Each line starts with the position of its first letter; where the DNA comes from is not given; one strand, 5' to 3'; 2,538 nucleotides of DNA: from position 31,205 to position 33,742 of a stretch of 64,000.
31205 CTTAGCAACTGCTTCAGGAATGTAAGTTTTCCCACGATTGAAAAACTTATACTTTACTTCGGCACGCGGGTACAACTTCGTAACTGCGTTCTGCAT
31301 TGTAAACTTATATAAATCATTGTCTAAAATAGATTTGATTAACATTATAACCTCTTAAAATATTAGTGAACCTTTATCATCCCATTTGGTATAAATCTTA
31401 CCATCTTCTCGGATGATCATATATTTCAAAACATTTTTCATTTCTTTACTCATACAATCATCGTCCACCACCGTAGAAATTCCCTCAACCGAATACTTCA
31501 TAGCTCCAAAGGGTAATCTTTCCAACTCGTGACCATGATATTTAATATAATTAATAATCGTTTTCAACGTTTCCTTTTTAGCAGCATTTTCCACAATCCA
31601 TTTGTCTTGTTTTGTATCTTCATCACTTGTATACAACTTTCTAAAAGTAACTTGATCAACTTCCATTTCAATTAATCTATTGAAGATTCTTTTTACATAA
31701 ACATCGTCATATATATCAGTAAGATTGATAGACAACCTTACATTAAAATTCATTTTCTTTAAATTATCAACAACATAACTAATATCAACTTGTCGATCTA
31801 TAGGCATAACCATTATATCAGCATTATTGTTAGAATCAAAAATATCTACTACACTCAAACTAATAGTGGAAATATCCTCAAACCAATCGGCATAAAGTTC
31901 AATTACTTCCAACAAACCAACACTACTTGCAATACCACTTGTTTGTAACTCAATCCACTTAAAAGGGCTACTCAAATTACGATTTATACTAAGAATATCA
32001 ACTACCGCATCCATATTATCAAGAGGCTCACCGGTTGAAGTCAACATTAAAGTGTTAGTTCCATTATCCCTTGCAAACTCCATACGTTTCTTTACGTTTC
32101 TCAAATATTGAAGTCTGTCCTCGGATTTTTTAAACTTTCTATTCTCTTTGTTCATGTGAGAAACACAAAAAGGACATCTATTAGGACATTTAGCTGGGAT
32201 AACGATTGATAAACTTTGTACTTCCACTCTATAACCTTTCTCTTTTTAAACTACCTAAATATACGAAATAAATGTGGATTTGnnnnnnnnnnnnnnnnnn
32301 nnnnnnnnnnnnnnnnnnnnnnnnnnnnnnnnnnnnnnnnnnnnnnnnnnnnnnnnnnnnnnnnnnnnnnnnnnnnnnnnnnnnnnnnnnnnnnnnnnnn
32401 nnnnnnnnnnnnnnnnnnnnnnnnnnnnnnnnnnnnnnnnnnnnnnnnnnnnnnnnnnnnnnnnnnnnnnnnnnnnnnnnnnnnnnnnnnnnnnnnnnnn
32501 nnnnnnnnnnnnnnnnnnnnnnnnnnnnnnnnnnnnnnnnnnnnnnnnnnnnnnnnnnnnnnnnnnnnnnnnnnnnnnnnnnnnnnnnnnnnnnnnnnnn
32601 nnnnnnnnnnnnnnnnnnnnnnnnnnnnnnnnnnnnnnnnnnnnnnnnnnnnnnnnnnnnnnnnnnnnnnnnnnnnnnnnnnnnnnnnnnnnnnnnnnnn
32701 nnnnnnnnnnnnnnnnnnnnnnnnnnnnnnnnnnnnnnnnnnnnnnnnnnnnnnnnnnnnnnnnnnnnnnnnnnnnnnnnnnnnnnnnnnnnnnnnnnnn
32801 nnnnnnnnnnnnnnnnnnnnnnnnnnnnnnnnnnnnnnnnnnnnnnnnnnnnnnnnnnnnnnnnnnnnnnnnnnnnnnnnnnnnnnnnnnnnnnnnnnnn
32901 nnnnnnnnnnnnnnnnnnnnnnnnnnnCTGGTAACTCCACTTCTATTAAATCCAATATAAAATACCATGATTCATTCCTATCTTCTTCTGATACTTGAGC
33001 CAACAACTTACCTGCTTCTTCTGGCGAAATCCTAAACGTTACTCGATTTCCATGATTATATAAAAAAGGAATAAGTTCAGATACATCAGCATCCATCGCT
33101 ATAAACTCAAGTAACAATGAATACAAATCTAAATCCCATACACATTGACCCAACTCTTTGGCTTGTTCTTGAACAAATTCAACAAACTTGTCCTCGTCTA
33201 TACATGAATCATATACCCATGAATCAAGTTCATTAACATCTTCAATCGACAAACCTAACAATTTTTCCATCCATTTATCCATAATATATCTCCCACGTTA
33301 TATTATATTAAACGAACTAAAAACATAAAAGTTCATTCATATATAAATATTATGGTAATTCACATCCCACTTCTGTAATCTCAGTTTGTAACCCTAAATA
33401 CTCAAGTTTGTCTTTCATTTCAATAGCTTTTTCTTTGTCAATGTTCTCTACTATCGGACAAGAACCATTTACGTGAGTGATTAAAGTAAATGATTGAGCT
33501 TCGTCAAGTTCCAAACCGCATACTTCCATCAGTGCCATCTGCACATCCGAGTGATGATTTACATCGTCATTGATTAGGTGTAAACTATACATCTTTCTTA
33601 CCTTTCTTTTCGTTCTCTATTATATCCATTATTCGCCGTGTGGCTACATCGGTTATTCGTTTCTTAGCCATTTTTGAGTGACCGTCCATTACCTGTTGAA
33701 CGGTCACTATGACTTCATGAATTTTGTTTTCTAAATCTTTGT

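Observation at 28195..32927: Complete deamidated NAD salvage pathway (pncA, pncB, nadD, nadE) in a phage: candidate third NAD-reconstitution anti-defence system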

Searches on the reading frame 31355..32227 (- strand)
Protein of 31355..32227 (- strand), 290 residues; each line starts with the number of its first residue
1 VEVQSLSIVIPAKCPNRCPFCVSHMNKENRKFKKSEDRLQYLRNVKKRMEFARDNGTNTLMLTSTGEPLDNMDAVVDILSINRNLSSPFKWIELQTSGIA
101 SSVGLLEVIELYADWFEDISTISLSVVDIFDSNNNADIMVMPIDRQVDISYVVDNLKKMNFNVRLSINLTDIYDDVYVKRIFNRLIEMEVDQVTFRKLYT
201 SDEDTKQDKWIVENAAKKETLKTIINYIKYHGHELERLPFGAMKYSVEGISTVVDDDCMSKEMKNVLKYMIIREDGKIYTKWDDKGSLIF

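Call 3: search_protein_families(library=pfam, proteins=[window:31355-32227:-], max_evalue=0.01)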
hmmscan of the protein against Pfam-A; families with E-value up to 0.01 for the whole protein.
window:31355-32227:- (290 aa): 1 family
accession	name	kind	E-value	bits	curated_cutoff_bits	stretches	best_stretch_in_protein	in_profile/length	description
PF04055.27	Radical_SAM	-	1.7e-09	38.5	29.5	1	9-131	2-114/166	Radical SAM superfamily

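Call 4: search_protein_families(library=ncbifam, proteins=[window:31355-32227:-], max_evalue=0.01)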
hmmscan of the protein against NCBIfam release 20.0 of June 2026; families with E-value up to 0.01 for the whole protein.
window:31355-32227:- (290 aa): 6 families
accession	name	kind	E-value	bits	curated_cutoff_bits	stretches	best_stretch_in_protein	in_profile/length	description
TIGR00048.1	rRNA_mod_RlmN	equivalog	3e-08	33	290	1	14-159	115-251/355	dual-specificity RNA methyltransferase RlmN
TIGR04038.1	tatD_link_rSAM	subfamily_domain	3.6e-06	26.9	129.7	1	5-125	9-123/192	TatD family nuclease-associated radical SAM protein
TIGR04100.1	rSAM_pair_X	hypoth_equivalog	0.0004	20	262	1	5-124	9-126/197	TIGR04100 family radical SAM protein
TIGR02666.1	moaA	equivalog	0.0011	18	284.05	1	3-100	9-102/336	GTP 3',8-cyclase MoaA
TIGR01668.1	YqeG_hyp_ppase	hypoth_equivalog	0.0025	17.3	89.1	0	107-164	43-98/170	YqeG family HAD IIIA-type phosphatase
NF038283.1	viperin_w_prok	equivalog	0.0091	15.2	180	0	12-168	10-159/281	viperin family antiviral radical SAM protein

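Call 29: search_solved_structures(query=window:31355-32227:-, max_evalue=1, show_alignments=1)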
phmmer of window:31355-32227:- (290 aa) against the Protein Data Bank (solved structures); distinct sequences matched with E-value up to 1: 4.
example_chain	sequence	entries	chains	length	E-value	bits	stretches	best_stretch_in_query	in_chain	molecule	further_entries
9q8o_B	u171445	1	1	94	0.042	16.6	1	113-191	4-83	Protein SGT1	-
7bc6_B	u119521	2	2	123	0.048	16.4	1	13-93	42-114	nanobody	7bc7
3wqo_A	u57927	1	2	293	0.14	14.9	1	69-194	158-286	Uncharacterized protein MJ1311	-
8tw3_A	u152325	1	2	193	0.77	12.5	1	34-70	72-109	Single domain antibody sdHMPV12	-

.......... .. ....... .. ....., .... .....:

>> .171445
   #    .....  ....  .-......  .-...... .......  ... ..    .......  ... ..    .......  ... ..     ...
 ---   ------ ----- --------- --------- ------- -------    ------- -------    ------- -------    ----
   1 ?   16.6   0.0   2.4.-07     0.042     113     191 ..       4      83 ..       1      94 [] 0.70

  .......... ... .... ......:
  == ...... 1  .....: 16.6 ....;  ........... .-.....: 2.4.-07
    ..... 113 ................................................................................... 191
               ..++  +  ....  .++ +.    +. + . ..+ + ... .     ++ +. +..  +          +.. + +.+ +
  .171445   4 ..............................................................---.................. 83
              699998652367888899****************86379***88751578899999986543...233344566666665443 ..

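Call 30: search_protein_families(library=phrogs, proteins=[window:31355-32227:-], max_evalue=0.001)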
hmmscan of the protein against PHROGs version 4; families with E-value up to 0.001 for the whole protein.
window:31355-32227:- (290 aa): 1 family
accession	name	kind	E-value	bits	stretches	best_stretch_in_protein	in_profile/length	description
phrog_2076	-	moron, auxiliary metabolic gene and host takeover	1.9e-05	25.3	1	12-232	39-229/247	QueE-like radical SAM domain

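Call 58: find_homologous_proteins(query=window:31355-32227:-, max_evalue=0.001)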
Query window:31355-32227:- (290 aa): 1080 proteins with E <= 0.001 among 1492 candidates; the best 120 are listed.
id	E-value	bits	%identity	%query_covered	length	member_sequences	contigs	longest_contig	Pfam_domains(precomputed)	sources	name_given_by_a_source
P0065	1.2e-187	640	100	100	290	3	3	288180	PF04055.28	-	-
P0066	2.4e-140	485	76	100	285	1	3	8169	PF04055.28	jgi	jgi:molybdenum cofactor biosynthesis enzyme MoaA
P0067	2.8e-138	478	75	100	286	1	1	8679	PF04055.28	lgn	-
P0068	2.7e-137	475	74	100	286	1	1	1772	PF04055.28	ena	-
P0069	2.7e-137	475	76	100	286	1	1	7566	-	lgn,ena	-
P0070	5.5e-137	474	76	100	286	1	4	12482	-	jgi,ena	-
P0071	8.1e-137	473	76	100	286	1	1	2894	-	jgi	-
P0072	1.2e-135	469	73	100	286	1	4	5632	PF04055.28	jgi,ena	-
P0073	2.5e-134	465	71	100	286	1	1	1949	PF04055.28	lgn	-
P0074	6.3e-134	464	73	100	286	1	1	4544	PF04055.28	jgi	jgi:molybdenum cofactor biosynthesis enzyme MoaA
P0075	1.8e-119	416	65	100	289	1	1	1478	PF04055.28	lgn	-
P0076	9.8e-119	414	74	93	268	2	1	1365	-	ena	-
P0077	2.7e-114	399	68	92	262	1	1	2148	-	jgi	jgi:hypothetical protein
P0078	9.2e-109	381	63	100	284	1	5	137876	PF04055.28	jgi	-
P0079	3.5e-108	379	61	100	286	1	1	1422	-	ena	-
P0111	7.4e-74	267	42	100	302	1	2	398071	-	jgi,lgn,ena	-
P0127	1.2e-72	263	46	100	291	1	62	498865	PF04055.28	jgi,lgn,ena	jgi:molybdenum cofactor biosynthesis enzyme MoaA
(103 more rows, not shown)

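Call 59: find_encoding_contigs(protein=P0127, flank=4000, max_places=3)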
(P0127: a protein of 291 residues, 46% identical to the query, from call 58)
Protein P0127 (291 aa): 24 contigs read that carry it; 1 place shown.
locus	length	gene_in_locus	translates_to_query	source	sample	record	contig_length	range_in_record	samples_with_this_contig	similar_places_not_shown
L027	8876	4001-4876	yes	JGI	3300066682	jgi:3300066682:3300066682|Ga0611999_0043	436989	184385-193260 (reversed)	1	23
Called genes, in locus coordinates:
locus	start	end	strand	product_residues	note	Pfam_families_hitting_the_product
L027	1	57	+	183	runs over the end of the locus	PF13328:HD_4, PF01966:HD (weak)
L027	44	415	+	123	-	-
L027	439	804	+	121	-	-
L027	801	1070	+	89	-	-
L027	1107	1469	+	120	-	-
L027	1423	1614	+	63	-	-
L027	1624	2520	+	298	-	PF00226:DnaJ, PF01556:DnaJ_C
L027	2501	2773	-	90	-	-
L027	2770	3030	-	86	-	-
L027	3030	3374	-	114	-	-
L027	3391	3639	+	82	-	-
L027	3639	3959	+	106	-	-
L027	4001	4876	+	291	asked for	PF04055:Radical_SAM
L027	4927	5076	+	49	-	-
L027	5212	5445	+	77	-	-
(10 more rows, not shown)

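Call 60: find_encoding_contigs(protein=P0111, flank=4000, max_places=2)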
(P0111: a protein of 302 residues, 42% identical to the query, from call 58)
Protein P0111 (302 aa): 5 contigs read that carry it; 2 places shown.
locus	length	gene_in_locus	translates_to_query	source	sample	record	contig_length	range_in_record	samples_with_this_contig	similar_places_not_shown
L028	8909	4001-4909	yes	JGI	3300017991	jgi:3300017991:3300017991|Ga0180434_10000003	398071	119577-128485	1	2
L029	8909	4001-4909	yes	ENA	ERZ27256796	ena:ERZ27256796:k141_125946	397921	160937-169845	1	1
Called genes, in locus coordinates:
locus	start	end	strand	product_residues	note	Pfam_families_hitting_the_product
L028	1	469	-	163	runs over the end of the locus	PF08719:NADAR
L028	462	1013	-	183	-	-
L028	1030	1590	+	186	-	-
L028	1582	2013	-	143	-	-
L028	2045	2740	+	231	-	PF01510:Amidase_2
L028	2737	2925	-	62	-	-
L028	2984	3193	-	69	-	-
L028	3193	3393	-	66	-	-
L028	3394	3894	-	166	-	-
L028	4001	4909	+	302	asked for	-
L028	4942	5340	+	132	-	-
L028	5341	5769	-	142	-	PF00226:DnaJ (faint)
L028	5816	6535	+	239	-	-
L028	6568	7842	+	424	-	-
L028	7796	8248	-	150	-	-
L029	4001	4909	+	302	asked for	-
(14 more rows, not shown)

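Call 69: predict_structure(alignment_id=A2)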
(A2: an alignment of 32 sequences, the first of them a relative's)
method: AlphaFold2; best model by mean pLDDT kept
length: 290 residues; sequences in the alignment: 32
mean_pLDDT: 85.7   pTM: 0.86
mean pLDDT of the five models: 85.7, 85.0, 84.6, 84.3, 84.1
residues with pLDDT >= 90: 162; 70-90: 85; 50-70: 31; < 50: 12
segments of 3 or more residues with pLDDT < 50: 282-290
pLDDT, mean of each block of 10 residues (from residue 1): 78 86 66 73 92 88 87 95 96 86 85 96 95 92 86 96 96 97 98 92 85 96 97 84 90 76 58 80 38
secondary structure, 60 per line:
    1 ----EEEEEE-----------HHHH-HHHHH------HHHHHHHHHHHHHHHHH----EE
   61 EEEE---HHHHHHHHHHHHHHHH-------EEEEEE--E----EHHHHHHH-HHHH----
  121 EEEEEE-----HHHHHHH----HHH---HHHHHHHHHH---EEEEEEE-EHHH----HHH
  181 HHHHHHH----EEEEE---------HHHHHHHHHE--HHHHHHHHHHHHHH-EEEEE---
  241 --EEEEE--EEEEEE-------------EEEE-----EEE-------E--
elements in order: E5-10 H22-25 H27-31 H38-54 E59-64 H68-83 E91-96 H105-111 H113-116 E121-126 H132-138 H149-158 E162-168 H178-187 E192-196 H206-214 H218-231 E233-237 E243-247 E250-255 E269-272 E278-280

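Call 72: fold_search(model_id=the predicted structure, library=pdb)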
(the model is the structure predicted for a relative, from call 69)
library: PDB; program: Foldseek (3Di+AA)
matches with E <= 10: 500; with E <= 0.001: 101
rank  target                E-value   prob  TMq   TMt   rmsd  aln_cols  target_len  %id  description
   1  9dfn                  1.8e-09  1.00  0.63  0.65   4.0       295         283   15  X-ray crystal structure of the second viperin-like enzyme from Trichoderma virens with bound CTP and SAM (released 2025-02-19)
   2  2fb2_B                2.6e-09  1.00  0.63  0.57   5.3       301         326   16  Structure of the MoaA Arg17/266/268/Ala triple mutant (released 2006-05-09)
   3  5vsl_A                6.4e-09  1.00  0.63  0.69   4.5       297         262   12  Crystal structure of viperin with bound [4Fe-4S] cluster and S-adenosylhomocysteine (SAH) (released 2017-06-14)
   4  9dgw_C                7.2e-09  1.00  0.64  0.67   4.2       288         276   12  X-ray crystal structure of the Viperin-like enzyme from T. virens with bound CTP and SAM (released 2025-02-12)
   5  2fb2_A                8.9e-09  1.00  0.64  0.58   5.0       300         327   16  Structure of the MoaA Arg17/266/268/Ala triple mutant (released 2006-05-09)
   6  9dgw_B                1.0e-08  1.00  0.62  0.64   4.3       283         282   12  X-ray crystal structure of the Viperin-like enzyme from T. virens with bound CTP and SAM (released 2025-02-12)
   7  9dfw_A                1.1e-08  1.00  0.63  0.64   4.1       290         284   11  X-ray crystal structure of an engineered Viperin-like enzyme from T. virens with bound CTP and SAM (released 2025-02-12)
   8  5vsm_A                1.3e-08  1.00  0.62  0.69   4.0       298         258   12  Crystal structure of viperin with bound [4Fe-4S] cluster, 5'-deoxyadenosine, and L-methionine (released 2017-06-14)
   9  6q2p_B                1.3e-08  1.00  0.60  0.60   4.4       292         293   13  Crystal structure of mouse viperin bound to cytidine triphosphate and S-adenosylhomocysteine (released 2020-01-22)
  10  1tv7_A                2.0e-08  1.00  0.63  0.57   5.4       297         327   16  Structure of the S-adenosylmethionine dependent Enzyme MoaA (released 2004-08-31)
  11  9dgw_A                2.1e-08  1.00  0.62  0.64   4.3       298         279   11  X-ray crystal structure of the Viperin-like enzyme from T. virens with bound CTP and SAM (released 2025-02-12)
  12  5vsl_B                2.7e-08  1.00  0.63  0.70   4.5       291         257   12  Crystal structure of viperin with bound [4Fe-4S] cluster and S-adenosylhomocysteine (SAH) (released 2017-06-14)
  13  6q2p_A                2.7e-08  1.00  0.63  0.63   4.1       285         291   12  Crystal structure of mouse viperin bound to cytidine triphosphate and S-adenosylhomocysteine (released 2020-01-22)
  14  5v1q_A                2.9e-08  1.00  0.58  0.41   5.6       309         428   15  Crystal structure of Streptococcus suis SuiB (released 2017-08-30)
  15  9dfw_B                2.9e-08  1.00  0.61  0.60   4.3       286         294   12  X-ray crystal structure of an engineered Viperin-like enzyme from T. virens with bound CTP and SAM (released 2025-02-12)
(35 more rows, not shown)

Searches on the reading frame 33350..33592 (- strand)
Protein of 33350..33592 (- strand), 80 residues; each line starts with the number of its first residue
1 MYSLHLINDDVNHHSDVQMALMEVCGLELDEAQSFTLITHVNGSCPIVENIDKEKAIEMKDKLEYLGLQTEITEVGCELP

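Call 66: search_protein_families(library=pfam, proteins=[window:33350-33592:-], max_evalue=0.001)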
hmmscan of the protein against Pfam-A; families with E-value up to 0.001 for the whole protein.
window:33350-33592:- (80 aa): 2 families
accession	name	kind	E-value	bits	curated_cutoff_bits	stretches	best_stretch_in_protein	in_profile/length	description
PF02617.22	ClpS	-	4.6e-09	36.4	23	1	1-65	5-68/80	ATP-dependent Clp protease adaptor protein ClpS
PF00542.24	Ribosomal_L12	-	0.00043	21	25.9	1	22-72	20-66/67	Ribosomal protein L7/L12 C-terminal domain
